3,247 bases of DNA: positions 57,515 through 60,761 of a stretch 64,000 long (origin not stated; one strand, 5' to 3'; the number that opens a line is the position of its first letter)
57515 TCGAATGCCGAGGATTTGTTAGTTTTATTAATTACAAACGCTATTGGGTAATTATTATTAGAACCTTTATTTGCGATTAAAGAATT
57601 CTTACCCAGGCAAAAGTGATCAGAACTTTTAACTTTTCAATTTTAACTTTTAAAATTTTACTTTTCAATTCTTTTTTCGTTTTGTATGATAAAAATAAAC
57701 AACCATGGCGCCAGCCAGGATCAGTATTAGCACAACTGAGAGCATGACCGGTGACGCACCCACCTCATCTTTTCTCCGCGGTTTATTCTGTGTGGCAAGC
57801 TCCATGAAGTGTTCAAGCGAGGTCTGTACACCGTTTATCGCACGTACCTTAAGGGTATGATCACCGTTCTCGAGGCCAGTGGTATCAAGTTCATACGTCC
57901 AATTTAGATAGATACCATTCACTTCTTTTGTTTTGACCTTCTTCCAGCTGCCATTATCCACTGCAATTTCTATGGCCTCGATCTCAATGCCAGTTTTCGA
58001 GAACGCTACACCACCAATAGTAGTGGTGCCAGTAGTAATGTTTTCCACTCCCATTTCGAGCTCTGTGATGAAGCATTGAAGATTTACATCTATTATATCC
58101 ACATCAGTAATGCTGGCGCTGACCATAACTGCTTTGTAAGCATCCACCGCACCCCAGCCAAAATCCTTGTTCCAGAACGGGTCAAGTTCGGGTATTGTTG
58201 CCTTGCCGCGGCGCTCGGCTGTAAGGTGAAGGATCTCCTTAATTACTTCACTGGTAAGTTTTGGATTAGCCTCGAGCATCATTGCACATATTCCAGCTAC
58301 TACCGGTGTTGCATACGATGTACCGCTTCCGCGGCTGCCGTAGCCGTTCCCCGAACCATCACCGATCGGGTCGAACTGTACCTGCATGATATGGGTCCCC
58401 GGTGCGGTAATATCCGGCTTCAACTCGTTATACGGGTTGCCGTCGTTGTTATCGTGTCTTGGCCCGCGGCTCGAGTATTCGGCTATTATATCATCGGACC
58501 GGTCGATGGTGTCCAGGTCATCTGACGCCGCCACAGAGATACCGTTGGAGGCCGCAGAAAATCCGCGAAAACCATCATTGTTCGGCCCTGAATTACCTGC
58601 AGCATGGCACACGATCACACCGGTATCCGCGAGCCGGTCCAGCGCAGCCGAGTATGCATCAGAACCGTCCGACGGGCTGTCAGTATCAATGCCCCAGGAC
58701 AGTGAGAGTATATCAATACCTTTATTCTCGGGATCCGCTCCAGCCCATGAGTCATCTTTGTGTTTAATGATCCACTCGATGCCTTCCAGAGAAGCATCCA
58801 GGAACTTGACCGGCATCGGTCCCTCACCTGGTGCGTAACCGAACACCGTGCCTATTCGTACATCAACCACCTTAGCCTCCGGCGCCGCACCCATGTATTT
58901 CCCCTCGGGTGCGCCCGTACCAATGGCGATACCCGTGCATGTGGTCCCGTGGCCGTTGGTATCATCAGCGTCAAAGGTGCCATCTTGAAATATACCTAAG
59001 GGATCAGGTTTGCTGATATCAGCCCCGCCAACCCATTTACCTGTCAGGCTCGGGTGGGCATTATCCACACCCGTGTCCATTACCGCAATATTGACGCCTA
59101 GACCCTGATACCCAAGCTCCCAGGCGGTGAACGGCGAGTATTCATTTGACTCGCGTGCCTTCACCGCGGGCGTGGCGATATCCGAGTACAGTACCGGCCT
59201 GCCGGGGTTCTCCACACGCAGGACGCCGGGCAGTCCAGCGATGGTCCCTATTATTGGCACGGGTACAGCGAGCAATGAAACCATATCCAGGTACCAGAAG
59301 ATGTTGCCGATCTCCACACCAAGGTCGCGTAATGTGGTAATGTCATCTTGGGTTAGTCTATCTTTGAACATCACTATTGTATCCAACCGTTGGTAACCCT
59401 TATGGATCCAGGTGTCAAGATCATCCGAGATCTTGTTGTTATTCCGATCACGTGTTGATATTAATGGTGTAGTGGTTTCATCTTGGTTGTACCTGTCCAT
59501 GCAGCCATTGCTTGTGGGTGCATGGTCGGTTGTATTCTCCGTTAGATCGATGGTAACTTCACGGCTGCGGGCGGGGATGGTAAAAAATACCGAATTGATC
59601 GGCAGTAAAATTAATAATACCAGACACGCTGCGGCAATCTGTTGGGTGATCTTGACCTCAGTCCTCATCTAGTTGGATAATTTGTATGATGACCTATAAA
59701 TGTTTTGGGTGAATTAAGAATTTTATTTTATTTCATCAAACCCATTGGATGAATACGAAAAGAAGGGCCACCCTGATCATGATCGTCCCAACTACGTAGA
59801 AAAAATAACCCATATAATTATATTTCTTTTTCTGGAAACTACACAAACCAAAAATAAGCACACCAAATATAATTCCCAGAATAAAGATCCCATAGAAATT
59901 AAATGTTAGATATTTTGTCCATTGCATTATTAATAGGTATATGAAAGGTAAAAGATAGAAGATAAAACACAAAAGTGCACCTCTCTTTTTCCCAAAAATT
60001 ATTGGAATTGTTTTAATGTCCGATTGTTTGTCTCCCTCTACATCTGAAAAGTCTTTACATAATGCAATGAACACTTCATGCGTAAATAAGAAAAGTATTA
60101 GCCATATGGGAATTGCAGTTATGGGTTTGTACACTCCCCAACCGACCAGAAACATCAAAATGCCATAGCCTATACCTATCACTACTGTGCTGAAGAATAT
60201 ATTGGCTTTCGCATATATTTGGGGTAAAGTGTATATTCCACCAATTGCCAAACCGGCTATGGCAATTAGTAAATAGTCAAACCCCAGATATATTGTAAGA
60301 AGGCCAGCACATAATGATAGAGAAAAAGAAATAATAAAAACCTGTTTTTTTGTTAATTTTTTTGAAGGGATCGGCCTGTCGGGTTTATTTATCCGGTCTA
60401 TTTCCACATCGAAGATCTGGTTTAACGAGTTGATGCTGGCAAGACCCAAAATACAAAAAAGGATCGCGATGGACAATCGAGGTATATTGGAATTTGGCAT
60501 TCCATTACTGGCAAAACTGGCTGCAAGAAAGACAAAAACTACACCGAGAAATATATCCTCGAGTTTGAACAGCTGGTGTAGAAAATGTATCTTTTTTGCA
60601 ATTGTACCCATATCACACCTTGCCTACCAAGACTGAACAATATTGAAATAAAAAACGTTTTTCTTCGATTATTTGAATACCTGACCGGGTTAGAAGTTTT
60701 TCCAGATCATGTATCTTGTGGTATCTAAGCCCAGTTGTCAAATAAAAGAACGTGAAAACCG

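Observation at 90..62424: Nearly every intergenic spacer is assembled from one shared vocabulary of short words in tandem and inverted arrays (REP/BIME-like mosaic)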

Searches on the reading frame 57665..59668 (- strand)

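Call 43: search_protein_families(library=pfam, proteins=[window:57665-59668:-], max_evalue=0.01)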
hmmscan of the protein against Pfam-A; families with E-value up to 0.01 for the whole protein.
window:57665-59668:- (667 aa): 2 families
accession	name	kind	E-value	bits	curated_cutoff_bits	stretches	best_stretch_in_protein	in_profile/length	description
PF00082.27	Peptidase_S8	-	5.2e-42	144.6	21.8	1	191-506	3-288/288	Subtilase family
PF03404.22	Mo-co_dimer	-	0.0066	16.9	22.7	0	525-581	4-64/138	Mo-co oxidoreductase dimerisation domain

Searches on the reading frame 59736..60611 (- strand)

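Call 43: search_protein_families(library=pfam, proteins=[window:59736-60611:-], max_evalue=0.01)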
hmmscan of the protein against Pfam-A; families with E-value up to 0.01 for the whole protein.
window:59736-60611:- (291 aa): 1 family
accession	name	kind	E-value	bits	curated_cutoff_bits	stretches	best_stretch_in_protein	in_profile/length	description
PF01040.23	UbiA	-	1.1e-40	139.9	34.2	1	24-263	2-241/250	UbiA prenyltransferase family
